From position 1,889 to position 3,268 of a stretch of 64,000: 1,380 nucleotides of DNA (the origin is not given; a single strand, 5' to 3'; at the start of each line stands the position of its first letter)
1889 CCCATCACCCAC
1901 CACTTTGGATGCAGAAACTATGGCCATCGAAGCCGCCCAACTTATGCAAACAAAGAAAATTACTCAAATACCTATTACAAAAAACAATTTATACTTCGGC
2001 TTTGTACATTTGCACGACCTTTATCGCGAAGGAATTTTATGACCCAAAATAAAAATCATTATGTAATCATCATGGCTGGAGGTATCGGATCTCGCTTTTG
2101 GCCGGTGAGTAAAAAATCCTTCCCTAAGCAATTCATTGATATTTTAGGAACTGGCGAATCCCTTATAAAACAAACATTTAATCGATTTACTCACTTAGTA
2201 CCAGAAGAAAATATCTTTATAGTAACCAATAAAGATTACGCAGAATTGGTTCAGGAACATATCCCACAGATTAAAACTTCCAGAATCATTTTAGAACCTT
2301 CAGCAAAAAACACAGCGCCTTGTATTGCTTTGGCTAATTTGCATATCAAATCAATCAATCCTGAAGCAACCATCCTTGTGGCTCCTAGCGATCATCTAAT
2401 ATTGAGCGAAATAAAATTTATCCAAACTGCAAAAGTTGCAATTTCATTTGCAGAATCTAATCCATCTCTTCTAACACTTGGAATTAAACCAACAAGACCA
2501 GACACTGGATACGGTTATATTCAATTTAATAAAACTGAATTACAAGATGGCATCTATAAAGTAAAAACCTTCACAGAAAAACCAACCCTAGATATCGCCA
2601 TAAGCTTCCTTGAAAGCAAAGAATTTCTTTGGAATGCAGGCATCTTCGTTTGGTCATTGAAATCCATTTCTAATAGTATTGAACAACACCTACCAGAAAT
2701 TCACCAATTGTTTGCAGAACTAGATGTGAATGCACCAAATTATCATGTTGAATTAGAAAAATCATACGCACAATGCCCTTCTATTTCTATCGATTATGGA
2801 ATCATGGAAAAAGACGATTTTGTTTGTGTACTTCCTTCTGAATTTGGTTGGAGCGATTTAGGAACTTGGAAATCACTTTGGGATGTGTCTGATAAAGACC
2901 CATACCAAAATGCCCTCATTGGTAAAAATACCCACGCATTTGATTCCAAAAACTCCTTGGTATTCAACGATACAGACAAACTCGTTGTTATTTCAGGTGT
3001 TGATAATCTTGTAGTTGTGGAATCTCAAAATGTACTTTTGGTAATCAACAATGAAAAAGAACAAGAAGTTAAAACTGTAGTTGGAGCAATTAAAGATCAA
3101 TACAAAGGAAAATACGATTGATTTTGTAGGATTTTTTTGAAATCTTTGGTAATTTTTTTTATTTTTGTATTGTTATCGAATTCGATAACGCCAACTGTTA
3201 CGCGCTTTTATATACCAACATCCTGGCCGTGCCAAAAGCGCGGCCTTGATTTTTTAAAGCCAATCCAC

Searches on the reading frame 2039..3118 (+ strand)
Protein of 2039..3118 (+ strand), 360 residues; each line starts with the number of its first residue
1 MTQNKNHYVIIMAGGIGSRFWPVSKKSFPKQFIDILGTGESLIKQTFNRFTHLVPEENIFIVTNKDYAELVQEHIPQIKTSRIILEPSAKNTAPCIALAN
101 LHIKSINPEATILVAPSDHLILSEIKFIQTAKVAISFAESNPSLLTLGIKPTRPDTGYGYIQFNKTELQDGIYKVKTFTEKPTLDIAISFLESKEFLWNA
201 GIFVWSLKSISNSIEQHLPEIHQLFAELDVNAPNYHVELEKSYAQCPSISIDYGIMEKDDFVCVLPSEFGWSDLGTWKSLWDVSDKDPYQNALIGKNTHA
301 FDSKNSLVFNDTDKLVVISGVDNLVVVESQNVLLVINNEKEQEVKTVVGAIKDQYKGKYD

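Call 75: find_encoding_contigs(protein=window:2039-3118:+, flank=10000, max_places=4)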
Protein window:2039-3118:+ (360 aa): 6 contigs read that carry it; 4 places shown.
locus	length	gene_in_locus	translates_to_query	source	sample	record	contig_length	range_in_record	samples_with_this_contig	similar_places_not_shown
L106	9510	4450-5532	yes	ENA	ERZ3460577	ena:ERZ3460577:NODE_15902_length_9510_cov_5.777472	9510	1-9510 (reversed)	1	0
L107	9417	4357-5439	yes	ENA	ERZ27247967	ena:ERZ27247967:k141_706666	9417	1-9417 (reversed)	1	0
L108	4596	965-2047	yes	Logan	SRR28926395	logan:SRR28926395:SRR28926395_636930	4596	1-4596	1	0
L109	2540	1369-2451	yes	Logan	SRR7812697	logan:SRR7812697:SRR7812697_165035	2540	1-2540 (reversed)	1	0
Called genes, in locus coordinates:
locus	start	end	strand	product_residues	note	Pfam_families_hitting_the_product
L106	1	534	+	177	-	?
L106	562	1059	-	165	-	PF04542:Sigma70_r2, PF08281:Sigma70_r4_2, PF04545:Sigma70_r4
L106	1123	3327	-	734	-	PF00270:DEAD, PF04851:ResIII (weak), PF00271:Helicase_C, PF16124:RecQ_Zn_bind, PF09382:RQC, PF00570:HRDC, PF21220:RecQ-1-like_HTH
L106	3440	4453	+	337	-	PF01380:SIS, PF00571:CBS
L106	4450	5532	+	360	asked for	PF00483:NTP_transferase, PF22640:ManC_GMP_beta-helix (weak)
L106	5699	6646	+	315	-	PF00892:EamA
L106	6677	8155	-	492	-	PF00587:tRNA-synt_2b, PF03129:HGTP_anticodon, PF09180:ProRS-C_1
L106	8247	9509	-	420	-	?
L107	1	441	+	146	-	?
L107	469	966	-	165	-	PF04542:Sigma70_r2, PF08281:Sigma70_r4_2, PF04545:Sigma70_r4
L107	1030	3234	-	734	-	PF00270:DEAD, PF04851:ResIII (weak), PF00271:Helicase_C, PF16124:RecQ_Zn_bind, PF09382:RQC, PF00570:HRDC, PF21220:RecQ-1-like_HTH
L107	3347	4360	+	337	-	PF01380:SIS, PF00571:CBS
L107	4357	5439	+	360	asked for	PF00483:NTP_transferase, PF22640:ManC_GMP_beta-helix (weak)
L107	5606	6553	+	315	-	PF00892:EamA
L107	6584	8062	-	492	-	PF00587:tRNA-synt_2b, PF03129:HGTP_anticodon, PF09180:ProRS-C_1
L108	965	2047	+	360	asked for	PF00483:NTP_transferase, PF22640:ManC_GMP_beta-helix (weak)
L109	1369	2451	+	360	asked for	PF00483:NTP_transferase, PF22640:ManC_GMP_beta-helix (weak)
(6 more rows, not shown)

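Call 86: search_protein_families(library=pfam, max_evalue=0.01, proteins=[L106:1-534:+])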
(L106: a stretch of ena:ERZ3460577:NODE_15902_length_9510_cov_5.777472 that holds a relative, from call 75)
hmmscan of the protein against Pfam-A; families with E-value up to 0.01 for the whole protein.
L106:1-534:+ (177 aa): 1 family
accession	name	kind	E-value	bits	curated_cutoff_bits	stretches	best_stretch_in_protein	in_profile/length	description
PF08264.19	Anticodon_1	-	4.6e-25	88.7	25.1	1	28-140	5-144/148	Anticodon-binding domain of tRNA ligase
